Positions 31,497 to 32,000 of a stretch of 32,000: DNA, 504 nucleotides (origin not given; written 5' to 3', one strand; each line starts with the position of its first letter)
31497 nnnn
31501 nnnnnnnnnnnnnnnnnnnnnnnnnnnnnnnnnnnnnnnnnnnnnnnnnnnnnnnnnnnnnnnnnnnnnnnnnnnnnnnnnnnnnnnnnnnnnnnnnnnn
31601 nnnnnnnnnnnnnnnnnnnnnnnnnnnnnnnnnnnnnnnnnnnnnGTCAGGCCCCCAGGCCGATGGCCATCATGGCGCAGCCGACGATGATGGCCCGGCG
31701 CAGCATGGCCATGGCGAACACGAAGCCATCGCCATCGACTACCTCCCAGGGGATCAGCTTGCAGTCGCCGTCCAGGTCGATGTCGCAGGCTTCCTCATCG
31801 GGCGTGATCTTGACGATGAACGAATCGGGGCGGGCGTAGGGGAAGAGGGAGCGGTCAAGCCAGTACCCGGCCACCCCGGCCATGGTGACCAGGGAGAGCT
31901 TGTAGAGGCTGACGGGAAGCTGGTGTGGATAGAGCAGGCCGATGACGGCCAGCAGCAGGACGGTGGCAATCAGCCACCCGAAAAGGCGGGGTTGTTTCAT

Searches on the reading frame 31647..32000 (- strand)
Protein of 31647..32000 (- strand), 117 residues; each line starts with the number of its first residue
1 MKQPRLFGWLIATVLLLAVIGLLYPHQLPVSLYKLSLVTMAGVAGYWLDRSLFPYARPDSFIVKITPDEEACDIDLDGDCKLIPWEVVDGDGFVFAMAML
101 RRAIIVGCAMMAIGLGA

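Call 14: find_encoding_contigs(protein=window:31647-32000:-, flank=10000, max_places=10)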
Protein window:31647-32000:- (117 aa): 22 contigs read that carry it; 10 places shown.
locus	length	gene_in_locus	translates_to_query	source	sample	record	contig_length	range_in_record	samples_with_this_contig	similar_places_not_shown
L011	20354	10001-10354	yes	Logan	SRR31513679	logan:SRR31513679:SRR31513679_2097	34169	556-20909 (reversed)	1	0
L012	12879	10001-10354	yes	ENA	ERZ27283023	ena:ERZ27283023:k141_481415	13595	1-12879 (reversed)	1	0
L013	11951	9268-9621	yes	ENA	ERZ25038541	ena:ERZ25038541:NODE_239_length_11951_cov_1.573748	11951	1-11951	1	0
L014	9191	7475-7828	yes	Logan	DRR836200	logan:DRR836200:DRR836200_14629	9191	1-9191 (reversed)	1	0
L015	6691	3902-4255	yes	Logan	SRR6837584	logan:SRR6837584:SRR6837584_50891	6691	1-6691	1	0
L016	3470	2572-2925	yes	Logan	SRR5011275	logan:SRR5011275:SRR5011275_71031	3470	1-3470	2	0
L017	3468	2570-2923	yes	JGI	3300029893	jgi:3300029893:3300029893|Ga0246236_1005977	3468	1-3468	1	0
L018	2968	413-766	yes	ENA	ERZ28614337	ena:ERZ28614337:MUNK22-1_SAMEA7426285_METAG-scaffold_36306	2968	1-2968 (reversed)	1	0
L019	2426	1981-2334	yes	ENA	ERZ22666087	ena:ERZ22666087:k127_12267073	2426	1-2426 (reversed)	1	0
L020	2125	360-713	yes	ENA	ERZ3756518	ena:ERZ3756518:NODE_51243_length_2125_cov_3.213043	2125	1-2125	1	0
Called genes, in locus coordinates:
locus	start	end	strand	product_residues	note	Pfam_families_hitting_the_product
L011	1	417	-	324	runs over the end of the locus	PF10123:Mu-like_Pro_N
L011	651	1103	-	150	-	PF08765:Mor (weak)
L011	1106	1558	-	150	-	PF06252:GemA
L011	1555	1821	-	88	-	-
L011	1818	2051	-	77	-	-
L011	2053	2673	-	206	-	PF11363:DUF3164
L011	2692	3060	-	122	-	-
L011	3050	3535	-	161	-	PF27180:HI_1489_N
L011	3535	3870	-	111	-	-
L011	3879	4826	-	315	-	PF13604:AAA_30 (weak), PF13401:AAA_22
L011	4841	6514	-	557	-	-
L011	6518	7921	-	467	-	PF00816:Histone_HNS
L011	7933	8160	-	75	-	PF13693:HTH_35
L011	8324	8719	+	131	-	-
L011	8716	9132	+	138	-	-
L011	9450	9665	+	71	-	-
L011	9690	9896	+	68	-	-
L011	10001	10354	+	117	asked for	PF13272:Holin_2-3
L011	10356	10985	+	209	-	PF01464:SLT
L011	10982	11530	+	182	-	PF03245:Phage_lysis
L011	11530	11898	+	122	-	PF04513:Baculo_PEP_C (weak), PF06825:HSBP1 (faint)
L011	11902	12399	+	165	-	PF08822:DUF1804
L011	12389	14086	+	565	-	-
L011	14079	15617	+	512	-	PF06074:Portal_Mu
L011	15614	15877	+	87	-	-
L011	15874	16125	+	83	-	-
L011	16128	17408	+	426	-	PF04233:Phage_Mu_F, PF18810:PBECR2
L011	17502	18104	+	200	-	PF05069:Phage_tail_S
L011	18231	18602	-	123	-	PF01734:Patatin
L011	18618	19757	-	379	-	PF02253:PLA1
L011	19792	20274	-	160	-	PF07813:LTXXQ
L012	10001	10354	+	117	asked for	PF13272:Holin_2-3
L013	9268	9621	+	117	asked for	PF13272:Holin_2-3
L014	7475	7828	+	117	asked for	PF13272:Holin_2-3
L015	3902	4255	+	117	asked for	PF13272:Holin_2-3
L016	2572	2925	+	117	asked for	PF13272:Holin_2-3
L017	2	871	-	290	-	?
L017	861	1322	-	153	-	-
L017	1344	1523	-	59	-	-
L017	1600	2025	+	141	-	PF07022:Phage_CI_repr (weak)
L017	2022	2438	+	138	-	-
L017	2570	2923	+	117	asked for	PF13272:Holin_2-3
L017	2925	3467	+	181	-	?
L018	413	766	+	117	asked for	PF13272:Holin_2-3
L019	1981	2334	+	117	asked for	PF13272:Holin_2-3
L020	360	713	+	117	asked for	PF13272:Holin_2-3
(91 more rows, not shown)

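Call 17: find_related_loci(query=L011:1-417:-, collection=viral_contigs, flank=10000)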
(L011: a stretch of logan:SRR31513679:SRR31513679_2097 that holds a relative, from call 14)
Query L011:1-417:- (139 aa) in viral_contigs; peptide patterns used: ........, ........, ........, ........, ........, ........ (x = any residue, [..] = any of these).
13 stretches matched a pattern; 6 encode a relative of the query (tblastn E <= 1e-3); 6 distinct loci.
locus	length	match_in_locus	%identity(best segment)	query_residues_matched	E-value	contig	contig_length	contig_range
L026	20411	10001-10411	71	3-139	1e-67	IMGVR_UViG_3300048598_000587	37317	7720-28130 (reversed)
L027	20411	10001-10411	69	3-139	3e-64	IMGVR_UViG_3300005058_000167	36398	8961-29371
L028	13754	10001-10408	68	1-137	5e-62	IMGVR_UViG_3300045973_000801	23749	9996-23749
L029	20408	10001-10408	66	3-139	2e-54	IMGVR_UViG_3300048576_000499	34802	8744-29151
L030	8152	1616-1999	65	11-139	2e-54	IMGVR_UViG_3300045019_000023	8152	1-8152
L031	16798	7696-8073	63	11-137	4e-53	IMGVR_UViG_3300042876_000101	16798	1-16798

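Call 44: search_protein_families(library=pfam, proteins=[L011:4841-6514:-, L011:6518-7921:-, L011:3879-4826:-, L011:7933-8160:-, L011:8324-8719:+, L011:8716-9132:+], max_evalue=0.01)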
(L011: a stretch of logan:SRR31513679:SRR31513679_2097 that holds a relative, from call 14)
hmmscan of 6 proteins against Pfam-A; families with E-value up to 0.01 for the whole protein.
L011:4841-6514:- (557 aa): 5 families
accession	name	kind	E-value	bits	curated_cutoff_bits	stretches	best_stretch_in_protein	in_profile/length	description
PF09299.17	Mu-transpos_C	-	2.8e-06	27.7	21.7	1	429-478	11-60/61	Mu transposase, C-terminal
PF00665.32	rve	-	0.00025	21.7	32.6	1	241-317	25-98/102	Integrase core domain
PF13683.12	rve_3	-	0.0011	19.2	26.5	0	315-341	6-32/67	Integrase core domain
PF02914.21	DDE_2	-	0.0032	17.7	23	1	220-301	12-93/221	Bacteriophage Mu transposase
PF24453.1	DUF7569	-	0.0091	16.5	27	0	349-400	10-59/70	Family of unknown function (DUF7569)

L011:6518-7921:- (467 aa): 1 family
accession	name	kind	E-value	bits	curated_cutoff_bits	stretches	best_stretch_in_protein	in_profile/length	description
PF00816.26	Histone_HNS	-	2.8e-11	43.4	25.6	1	4-36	1-33/38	H-NS histone C-terminal domain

L011:3879-4826:- (315 aa): 6 families
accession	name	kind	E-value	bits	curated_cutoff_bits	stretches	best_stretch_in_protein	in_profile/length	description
PF13401.12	AAA_22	-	9.4e-17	62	27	1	102-217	3-129/130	AAA domain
PF13604.12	AAA_30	-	1.4e-06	28.6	27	1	98-213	12-126/191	AAA domain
PF01381.28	HTH_3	-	0.00048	20.5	23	1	29-65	7-43/55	Helix-turn-helix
PF05621.17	TniB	-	0.00087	19.2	22.4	0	113-217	44-168/189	Bacterial TniB protein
PF00004.35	AAA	-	0.0051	17.7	21.2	0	110-191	4-73/131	ATPase family associated with various cellular activities (AAA)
PF12844.13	HTH_19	-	0.0093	16.3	30.2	0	30-64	11-44/64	Helix-turn-helix domain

L011:7933-8160:- (75 aa): 4 families
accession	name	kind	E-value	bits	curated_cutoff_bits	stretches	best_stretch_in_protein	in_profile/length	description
PF13693.12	HTH_35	-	8.9e-16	58.1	25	1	1-73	2-72/75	Winged helix-turn-helix DNA-binding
PF01381.28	HTH_3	-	4.5e-05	23.8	23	1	6-57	1-53/55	Helix-turn-helix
PF13542.12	HTH_Tnp_ISL3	-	0.0022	17.9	27.4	0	13-36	26-48/51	Helix-turn-helix domain of transposase family ISL3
PF13560.12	HTH_31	-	0.0054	17.4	27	1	12-57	12-59/64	Helix-turn-helix domain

L011:8324-8719:+ (131 aa): 1 family
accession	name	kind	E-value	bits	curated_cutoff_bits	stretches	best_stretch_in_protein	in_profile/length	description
PF01381.28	HTH_3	-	0.0013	19.1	23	1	1-38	10-47/55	Helix-turn-helix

L011:8716-9132:+ (138 aa): 0 families
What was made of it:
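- On Transposable (Mu-like) phages: The 315-aa protein hits AAA_22 and TniB (calls 14, 44).
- Closest known: Enterobacteria phage Mu. Different: Transposase similarity is weak: the Mu-transpos_C domain scores above threshold, the core hits below it (call 44).
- They also encode an AAA_22/TniB-like ATPase, a Ner-like HTH, GemA, Mor and a Mu-like protease (calls 14, 44).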

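Call 46: search_dna_similar(query=L011:4841-6514:-, collection=phages, mode=protein, max_rows=40, rows=spread)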
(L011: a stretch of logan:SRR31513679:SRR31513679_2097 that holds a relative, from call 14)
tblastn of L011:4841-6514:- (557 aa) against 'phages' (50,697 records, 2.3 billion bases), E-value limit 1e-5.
Records with a match: 242; places in all: 242; records where one place covers at least 80% of the query: 96.
Best place of each record, by identity: 80-90% 91; <60% 151.
By first word of the organism name: Pseudomonas 120; Ralstonia 91; Burkholderia 4; Bacteriophage 4; Klebsiella 3; Rhodobacter 3; Yersinia 3; Rhizobium 2; Mannheimia 2; Haemophilus 2; and 7 more.
By host as written in the record: Ralstonia solanacearum 64; - 38; Pseudomonas aeruginosa 33; Pseudomonas aeruginosa PA14 32; Ralstonia solanacearum Race 3, Biovar 1 6; Burkholderia sp. 2; Pseudomonas aeruginosa PAS429 2; Pseudomonas aeruginosa clinical isolate 2; and 53 more.
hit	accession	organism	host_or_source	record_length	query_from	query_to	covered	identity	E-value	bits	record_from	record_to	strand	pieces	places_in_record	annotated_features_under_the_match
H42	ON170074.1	Ralstonia phage YO033_1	Ralstonia solanacearum R281, UW154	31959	1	519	93%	82.3%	0e+0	848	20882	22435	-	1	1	record has no annotation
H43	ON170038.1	Ralstonia phage YO012_1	Ralstonia solanacearum EURS 58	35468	1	519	93%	82.1%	0e+0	845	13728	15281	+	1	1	record has no annotation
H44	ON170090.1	Ralstonia phage YO046_1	Ralstonia solanacearum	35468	1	519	93%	82.1%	0e+0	845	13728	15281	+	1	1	record has no annotation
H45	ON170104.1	Ralstonia phage YO054_1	Ralstonia solanacearum B98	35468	1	519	93%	82.1%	0e+0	845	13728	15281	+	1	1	record has no annotation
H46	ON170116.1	Ralstonia phage YO068_1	Ralstonia solanacearum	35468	1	519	93%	82.1%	0e+0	845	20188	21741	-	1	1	record has no annotation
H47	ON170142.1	Ralstonia phage YO085_1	Ralstonia solanacearum SMT 76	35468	1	519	93%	82.1%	0e+0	845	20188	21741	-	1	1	record has no annotation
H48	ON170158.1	Ralstonia phage YO093_1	Ralstonia solanacearum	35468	1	519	93%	82.1%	0e+0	845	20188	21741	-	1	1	record has no annotation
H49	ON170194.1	Ralstonia phage YO113_1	Ralstonia solanacearum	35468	1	519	93%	82.1%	0e+0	845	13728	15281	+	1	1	record has no annotation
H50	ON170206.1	Ralstonia phage YO121_1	Ralstonia solanacearum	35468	1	519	93%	82.1%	0e+0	845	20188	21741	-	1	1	record has no annotation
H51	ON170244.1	Ralstonia phage YO143_1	Ralstonia solanacearum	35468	1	519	93%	82.1%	0e+0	845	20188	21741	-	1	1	record has no annotation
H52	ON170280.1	Ralstonia phage YO165_1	Ralstonia solanacearum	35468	1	519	93%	82.1%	0e+0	845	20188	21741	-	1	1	record has no annotation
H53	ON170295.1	Ralstonia phage YO174_1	Ralstonia solanacearum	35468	1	519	93%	82.1%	0e+0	845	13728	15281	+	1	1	record has no annotation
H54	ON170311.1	Ralstonia phage YO183_1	Ralstonia solanacearum EURS 50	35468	1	519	93%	82.1%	0e+0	845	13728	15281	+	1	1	record has no annotation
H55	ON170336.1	Ralstonia phage YO356_1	Ralstonia solanacearum Race 3, Biovar 1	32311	1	519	93%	82.1%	0e+0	845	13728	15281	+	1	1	record has no annotation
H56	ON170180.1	Ralstonia phage YO103_9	Ralstonia solanacearum T379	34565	23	519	89%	83.1%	0e+0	822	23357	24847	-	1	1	record has no annotation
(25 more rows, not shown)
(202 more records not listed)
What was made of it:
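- On KS10-like subgroup: 38% identity over 89% of the protein (call 46).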

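Call 74: search_protein_families(library=phrogs, proteins=[L017:2-871:-, L017:861-1322:-, L017:1600-2025:+], max_evalue=0.001)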
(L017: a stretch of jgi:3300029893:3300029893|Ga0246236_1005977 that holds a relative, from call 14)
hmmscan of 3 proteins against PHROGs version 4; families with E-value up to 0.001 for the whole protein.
L017:2-871:- (290 aa): 4 families
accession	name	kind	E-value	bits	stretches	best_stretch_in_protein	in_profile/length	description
phrog_18998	-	unknown function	2.3e-75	254.9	1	15-290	33-319/371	-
phrog_1733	-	unknown function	5.7e-11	43.3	1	92-241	53-197/305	-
phrog_15609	-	unknown function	5.7e-05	23.6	0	93-213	50-163/316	-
phrog_1748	-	unknown function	0.00029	21.1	1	92-241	84-243/302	-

L017:861-1322:- (153 aa): 0 families

L017:1600-2025:+ (141 aa): 0 families
